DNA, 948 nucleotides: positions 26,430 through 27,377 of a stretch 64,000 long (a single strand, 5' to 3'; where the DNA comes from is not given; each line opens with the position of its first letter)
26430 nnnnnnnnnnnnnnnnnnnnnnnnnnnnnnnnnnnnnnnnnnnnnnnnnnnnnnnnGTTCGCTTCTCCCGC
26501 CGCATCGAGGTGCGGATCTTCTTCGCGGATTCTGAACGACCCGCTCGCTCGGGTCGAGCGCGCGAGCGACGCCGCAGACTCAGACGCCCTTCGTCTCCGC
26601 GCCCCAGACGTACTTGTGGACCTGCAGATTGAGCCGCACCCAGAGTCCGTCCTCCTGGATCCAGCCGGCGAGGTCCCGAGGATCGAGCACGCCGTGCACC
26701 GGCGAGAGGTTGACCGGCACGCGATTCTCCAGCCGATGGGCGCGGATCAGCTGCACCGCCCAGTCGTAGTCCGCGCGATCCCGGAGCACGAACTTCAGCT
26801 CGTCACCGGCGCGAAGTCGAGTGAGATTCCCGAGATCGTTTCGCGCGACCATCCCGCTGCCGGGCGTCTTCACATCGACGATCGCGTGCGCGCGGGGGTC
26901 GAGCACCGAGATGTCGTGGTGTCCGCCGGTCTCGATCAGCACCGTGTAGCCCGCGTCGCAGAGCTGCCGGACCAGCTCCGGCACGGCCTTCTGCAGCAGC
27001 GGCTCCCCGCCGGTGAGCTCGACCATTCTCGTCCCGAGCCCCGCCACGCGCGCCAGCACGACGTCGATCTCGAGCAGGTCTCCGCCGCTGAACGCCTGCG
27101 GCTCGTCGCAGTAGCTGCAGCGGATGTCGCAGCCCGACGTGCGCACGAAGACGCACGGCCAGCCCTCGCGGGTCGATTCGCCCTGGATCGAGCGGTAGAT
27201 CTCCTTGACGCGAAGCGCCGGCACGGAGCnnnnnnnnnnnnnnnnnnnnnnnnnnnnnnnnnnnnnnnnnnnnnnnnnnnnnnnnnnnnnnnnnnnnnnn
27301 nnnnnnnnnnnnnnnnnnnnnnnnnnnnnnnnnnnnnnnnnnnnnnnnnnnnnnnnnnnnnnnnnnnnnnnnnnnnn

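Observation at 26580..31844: Co-directional nucleotide-processing string HIT / small TM protein / dGTPase / 891-aa IDR+DHH-like protein / QueE, with an unusual giant middle gene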

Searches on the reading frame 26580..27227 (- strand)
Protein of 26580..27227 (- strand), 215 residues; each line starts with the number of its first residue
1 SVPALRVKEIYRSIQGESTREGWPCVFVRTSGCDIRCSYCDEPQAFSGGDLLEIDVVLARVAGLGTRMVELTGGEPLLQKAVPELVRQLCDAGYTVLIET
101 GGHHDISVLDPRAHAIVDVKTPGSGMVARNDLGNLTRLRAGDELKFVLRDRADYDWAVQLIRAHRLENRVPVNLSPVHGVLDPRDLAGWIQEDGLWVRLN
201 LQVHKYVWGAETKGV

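Call 3: search_protein_families(library=pfam, proteins=[window:26580-27227:-], max_evalue=1)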
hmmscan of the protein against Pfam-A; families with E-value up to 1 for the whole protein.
window:26580-27227:- (215 aa): 2 families
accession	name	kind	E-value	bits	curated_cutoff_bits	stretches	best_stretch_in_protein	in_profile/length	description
PF04055.27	Radical_SAM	-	4.8e-11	43.5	29.5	1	29-106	3-91/166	Radical SAM superfamily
PF13353.11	Fer4_12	-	0.00017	22.3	22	1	16-90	3-78/137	4Fe-4S single cluster domain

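Call 4: search_protein_families(library=ncbifam, proteins=[window:26580-27227:-], max_evalue=1)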
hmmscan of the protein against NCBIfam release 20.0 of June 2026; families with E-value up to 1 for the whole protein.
window:26580-27227:- (215 aa): 45 families (the best 25 are shown)
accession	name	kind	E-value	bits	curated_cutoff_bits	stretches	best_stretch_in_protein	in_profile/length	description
TIGR04349.1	rSAM_QueE_gams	hypoth_equivalog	1e-77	260.6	300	1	5-211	1-207/210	7-carboxy-7-deazaguanine synthase QueE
TIGR03963.1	rSAM_QueE_Clost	equivalog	6.5e-44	150.2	260.1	1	6-215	2-219/219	putative 7-carboxy-7-deazaguanine synthase QueE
TIGR03365.1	Bsubt_queE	equivalog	1.4e-22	80.4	206.1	1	5-176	3-184/238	7-carboxy-7-deazaguanine synthase QueE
TIGR04322.1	rSAM_QueE_Ecoli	equivalog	1.1e-17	64.3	200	2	63-207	75-212/215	7-carboxy-7-deazaguanine synthase QueE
TIGR04508.1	queE_Cx14CxxC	equivalog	9.8e-12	45.1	240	1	6-106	2-121/208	7-carboxy-7-deazaguanine synthase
TIGR02495.1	NrdG2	equivalog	4.6e-11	42.4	131.15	1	25-105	18-102/193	anaerobic ribonucleoside-triphosphate reductase activating protein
TIGR02666.1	moaA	equivalog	2.7e-10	39.7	284.05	1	30-91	17-85/336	GTP 3',8-cyclase MoaA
TIGR02668.1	moaA_archaeal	equivalog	5.8e-07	28.8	325.25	1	30-102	17-94/303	GTP 3',8-cyclase MoaA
TIGR03913.1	rad_SAM_trio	equivalog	6e-07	28.2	591.75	1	26-125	22-121/477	GDL motif peptide-associated radical SAM/SPASM maturase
TIGR02109.1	PQQ_syn_pqqE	equivalog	1.7e-06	27.2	381.35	1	30-102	14-91/358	pyrroloquinoline quinone biosynthesis protein PqqE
NF001199.0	PRK00164.2-1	equivalog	2.6e-06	26.8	231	1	30-93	19-86/308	GTP 3',8-cyclase MoaA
NF045574.1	sacti_mat_StsB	exception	4.2e-06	25.9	625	1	28-97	101-173/466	StsB family radical SAM/SPASM domain sactipeptide maturase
TIGR04251.1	SCM_rSAM_ScmF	equivalog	2.5e-05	23.8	400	1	27-103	8-91/353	SynChlorMet cassette radical SAM/SPASM protein ScmF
TIGR02493.1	PFLA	equivalog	4.5e-05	22.9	231.75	1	28-104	20-105/235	pyruvate formate-lyase-activating protein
TIGR04545.1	rSAM_ahbD_hemeb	equivalog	9.1e-05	22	500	1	30-102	7-83/339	heme b synthase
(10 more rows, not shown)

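Call 71: search_protein_families(library=padloc, proteins=[window:26580-27227:-], max_evalue=0.01)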
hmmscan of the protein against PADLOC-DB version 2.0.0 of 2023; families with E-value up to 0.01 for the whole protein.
window:26580-27227:- (215 aa): 3 families
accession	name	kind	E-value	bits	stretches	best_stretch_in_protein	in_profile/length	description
PDLC02903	pVip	-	2e-06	25.5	1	30-104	7-80/257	Viperins not associated with kinases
PDLC02905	pVip-kinase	-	3.9e-05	21.1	1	32-104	191-271/474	Viperin-kinase fusion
PDLC02904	pVip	-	7.3e-05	20.4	1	30-104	10-87/262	Viperins associated with kinases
